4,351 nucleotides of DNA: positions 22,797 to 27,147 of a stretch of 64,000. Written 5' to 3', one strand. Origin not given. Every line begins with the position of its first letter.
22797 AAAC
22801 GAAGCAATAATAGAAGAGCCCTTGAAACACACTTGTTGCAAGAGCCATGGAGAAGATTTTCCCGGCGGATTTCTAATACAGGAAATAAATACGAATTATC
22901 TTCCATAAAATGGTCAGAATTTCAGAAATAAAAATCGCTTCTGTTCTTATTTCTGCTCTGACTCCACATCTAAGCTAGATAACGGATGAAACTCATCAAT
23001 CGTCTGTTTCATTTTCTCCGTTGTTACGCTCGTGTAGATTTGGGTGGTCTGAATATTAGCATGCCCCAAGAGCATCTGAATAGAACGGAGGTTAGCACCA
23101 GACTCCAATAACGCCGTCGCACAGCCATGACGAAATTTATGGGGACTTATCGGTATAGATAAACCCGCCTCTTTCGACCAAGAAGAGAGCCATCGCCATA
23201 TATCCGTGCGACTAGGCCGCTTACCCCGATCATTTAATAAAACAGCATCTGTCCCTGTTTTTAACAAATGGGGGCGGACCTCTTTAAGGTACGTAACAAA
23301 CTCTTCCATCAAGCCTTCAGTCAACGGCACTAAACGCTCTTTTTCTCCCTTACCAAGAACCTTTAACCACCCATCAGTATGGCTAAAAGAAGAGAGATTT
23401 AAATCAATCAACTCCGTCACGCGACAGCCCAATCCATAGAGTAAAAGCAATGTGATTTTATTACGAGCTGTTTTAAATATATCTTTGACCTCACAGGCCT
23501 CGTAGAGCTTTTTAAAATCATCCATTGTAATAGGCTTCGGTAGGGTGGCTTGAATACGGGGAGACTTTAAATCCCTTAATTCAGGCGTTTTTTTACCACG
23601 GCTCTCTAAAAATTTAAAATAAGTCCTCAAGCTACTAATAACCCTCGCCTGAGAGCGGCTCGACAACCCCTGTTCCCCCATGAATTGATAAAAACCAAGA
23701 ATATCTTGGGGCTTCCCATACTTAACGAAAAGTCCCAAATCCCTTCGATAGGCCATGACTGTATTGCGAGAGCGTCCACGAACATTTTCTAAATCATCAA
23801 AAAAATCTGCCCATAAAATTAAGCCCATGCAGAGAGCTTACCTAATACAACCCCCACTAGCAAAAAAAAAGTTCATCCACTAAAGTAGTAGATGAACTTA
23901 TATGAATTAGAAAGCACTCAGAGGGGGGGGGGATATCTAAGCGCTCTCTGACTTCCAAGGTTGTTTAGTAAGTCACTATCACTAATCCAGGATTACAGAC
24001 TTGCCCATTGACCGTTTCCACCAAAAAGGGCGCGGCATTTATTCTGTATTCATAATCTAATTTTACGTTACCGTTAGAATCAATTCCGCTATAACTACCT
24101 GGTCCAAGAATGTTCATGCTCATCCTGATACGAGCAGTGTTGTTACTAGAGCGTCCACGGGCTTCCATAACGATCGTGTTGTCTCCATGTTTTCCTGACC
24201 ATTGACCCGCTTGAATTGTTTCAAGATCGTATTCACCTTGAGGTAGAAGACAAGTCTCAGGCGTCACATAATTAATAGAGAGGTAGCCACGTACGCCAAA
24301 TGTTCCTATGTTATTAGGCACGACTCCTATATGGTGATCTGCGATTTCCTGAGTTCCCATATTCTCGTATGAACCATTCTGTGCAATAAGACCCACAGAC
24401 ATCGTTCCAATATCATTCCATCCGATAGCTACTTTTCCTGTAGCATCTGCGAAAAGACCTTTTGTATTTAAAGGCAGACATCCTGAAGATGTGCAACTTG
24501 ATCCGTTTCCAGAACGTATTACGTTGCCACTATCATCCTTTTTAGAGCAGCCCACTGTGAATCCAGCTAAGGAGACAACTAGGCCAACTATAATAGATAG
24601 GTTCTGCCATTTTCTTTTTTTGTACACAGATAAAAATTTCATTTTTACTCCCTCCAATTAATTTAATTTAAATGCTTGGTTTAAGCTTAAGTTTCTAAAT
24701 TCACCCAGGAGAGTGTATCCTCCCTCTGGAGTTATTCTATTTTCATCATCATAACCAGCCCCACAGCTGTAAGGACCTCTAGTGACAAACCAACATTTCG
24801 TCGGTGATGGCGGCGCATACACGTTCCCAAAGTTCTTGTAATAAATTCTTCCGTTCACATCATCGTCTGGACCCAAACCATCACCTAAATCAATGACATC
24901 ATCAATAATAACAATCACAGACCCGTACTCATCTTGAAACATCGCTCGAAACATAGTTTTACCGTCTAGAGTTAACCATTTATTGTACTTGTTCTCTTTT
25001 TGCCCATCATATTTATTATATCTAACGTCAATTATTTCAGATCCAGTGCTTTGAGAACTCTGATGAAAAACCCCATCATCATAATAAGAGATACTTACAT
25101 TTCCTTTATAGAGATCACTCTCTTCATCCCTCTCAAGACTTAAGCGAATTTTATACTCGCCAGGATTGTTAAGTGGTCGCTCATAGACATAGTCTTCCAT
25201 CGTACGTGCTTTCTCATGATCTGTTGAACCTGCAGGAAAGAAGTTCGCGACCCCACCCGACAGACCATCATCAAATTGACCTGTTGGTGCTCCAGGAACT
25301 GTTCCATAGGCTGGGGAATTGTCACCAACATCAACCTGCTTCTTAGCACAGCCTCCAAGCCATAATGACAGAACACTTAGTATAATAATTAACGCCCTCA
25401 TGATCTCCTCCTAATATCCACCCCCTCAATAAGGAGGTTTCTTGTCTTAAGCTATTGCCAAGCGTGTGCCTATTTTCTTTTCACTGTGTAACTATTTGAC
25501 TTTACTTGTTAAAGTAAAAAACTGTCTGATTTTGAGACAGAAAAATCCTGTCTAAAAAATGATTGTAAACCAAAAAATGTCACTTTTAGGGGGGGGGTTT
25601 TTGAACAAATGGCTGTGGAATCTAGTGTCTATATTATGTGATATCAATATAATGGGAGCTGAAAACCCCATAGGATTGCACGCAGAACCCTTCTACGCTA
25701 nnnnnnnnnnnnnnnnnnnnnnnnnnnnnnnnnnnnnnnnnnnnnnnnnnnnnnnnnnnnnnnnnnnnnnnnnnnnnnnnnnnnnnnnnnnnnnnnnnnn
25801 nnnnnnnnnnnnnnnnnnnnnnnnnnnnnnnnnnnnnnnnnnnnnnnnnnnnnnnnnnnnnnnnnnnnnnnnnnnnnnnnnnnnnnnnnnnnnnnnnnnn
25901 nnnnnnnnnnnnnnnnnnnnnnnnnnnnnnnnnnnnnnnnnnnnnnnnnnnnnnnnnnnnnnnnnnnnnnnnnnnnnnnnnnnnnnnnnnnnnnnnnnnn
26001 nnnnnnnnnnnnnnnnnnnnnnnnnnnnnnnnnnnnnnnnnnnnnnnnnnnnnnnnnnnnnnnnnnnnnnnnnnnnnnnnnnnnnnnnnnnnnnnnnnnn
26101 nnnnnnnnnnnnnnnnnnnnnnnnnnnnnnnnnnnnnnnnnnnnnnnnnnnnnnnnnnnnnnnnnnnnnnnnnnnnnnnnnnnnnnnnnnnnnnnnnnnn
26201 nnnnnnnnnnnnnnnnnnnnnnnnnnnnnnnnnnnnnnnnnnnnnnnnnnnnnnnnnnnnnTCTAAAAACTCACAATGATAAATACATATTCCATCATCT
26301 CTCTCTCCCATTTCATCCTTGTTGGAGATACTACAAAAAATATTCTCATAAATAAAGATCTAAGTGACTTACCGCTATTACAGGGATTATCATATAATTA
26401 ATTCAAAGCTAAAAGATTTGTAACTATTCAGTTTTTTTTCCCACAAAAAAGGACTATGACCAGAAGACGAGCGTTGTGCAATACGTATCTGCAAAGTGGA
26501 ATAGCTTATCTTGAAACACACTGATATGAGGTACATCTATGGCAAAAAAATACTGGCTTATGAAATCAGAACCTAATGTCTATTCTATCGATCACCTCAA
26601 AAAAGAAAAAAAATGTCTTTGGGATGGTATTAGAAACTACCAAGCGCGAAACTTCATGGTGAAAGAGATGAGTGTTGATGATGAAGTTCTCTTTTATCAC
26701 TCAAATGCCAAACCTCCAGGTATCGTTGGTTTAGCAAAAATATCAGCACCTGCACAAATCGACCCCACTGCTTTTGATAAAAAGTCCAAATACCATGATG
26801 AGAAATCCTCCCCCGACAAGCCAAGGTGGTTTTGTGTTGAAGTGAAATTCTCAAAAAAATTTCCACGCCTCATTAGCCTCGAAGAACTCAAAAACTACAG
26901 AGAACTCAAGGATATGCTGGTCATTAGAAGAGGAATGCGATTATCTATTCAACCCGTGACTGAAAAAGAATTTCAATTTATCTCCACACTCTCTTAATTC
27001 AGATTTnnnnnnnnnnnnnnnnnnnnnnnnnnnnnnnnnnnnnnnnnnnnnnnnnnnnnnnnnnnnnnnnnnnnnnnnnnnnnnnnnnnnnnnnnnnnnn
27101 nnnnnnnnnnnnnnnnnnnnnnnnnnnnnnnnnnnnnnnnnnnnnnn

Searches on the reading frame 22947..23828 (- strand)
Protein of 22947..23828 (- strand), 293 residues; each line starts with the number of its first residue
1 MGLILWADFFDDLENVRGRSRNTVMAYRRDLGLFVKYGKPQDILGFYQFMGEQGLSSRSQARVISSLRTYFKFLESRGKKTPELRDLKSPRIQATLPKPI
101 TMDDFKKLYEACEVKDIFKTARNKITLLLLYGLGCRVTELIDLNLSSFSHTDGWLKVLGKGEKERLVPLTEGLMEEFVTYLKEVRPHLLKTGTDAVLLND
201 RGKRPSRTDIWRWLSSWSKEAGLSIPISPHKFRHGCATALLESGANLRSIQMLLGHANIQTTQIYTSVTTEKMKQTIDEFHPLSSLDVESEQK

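Call 64: search_protein_families(library=pfam, proteins=[window:22947-23828:-], max_evalue=0.001)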
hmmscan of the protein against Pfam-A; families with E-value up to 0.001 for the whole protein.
window:22947-23828:- (293 aa): 3 families
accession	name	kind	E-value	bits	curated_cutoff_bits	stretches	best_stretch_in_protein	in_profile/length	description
PF00589.27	Phage_integrase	-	1.5e-37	129.4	27.1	1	100-270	3-170/172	Phage integrase family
PF02899.23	Phage_int_SAM_1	-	4e-12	46.7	22.3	1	8-78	3-83/83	Phage integrase, N-terminal SAM-like domain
PF11917.13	DUF3435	-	0.00094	18.7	25.8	0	212-269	180-239/418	Protein of unknown function (DUF3435)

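Call 66: search_protein_families(library=ncbifam, proteins=[window:22947-23828:-], max_evalue=0.001)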
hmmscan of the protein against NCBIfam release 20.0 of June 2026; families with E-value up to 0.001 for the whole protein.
window:22947-23828:- (293 aa): 12 families
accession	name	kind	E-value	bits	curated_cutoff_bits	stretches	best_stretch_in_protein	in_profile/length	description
TIGR02225.1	recomb_XerD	equivalog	3.9e-81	272.6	329.6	1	8-283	2-289/290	site-specific tyrosine recombinase XerD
NF001399.0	PRK00283.1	subfamily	2.6e-70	237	279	1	8-284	11-299/300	tyrosine recombinase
TIGR02224.1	recomb_XerC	equivalog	6.5e-67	226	335.15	1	8-282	2-291/295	tyrosine recombinase XerC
NF040815.2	recomb_XerA_Arch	equivalog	6.6e-51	173.4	220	1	9-275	3-261/263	site-specific tyrosine recombinase/integron integrase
NF002331.0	PRK01287.1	subfamily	1.9e-38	132.4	371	1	52-284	92-328/365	site-specific tyrosine recombinase XerC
TIGR02249.1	integrase_gron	subfamily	1.4e-26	93.6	265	2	212-274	244-306/315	integron integrase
NF003462.0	PRK05084.1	equivalog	2.4e-22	79.1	267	1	122-280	196-356/360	tyrosine recombinase XerS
NF011946.0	PRK15417.1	equivalog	9.4e-18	64.5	435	2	219-270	266-317/337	integron integrase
NF007371.0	PRK09871.1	subfamily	1.3e-16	60.7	222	1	120-271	25-177/198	tyrosine-type DNA invertase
NF007370.0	PRK09870.1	subfamily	3.7e-16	59.3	221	1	102-272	15-183/200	tyrosine-type DNA invertase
NF041502.1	integrase_1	equivalog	1.5e-07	30.6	350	1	209-279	301-370/484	site-specific integrase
NF040693.1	recomb_GmtY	equivalog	2e-05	24.1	340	1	227-276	391-440/441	gamma-mobile-trio recombinase GmtY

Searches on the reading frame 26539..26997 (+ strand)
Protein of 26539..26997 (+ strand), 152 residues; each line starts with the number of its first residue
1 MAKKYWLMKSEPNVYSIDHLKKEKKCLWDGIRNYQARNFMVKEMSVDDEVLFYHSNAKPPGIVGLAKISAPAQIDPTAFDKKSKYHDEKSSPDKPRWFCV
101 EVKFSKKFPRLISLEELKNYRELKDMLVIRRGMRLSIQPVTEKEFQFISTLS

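Call 65: search_protein_families(library=pfam, proteins=[window:26539-26997:+], max_evalue=0.001)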
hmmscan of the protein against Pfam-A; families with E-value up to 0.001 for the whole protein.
window:26539-26997:+ (152 aa): 1 family
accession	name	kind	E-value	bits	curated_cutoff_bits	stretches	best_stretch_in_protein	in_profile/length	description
PF01878.24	EVE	-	4.4e-56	189.3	23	1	4-150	1-144/145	EVE domain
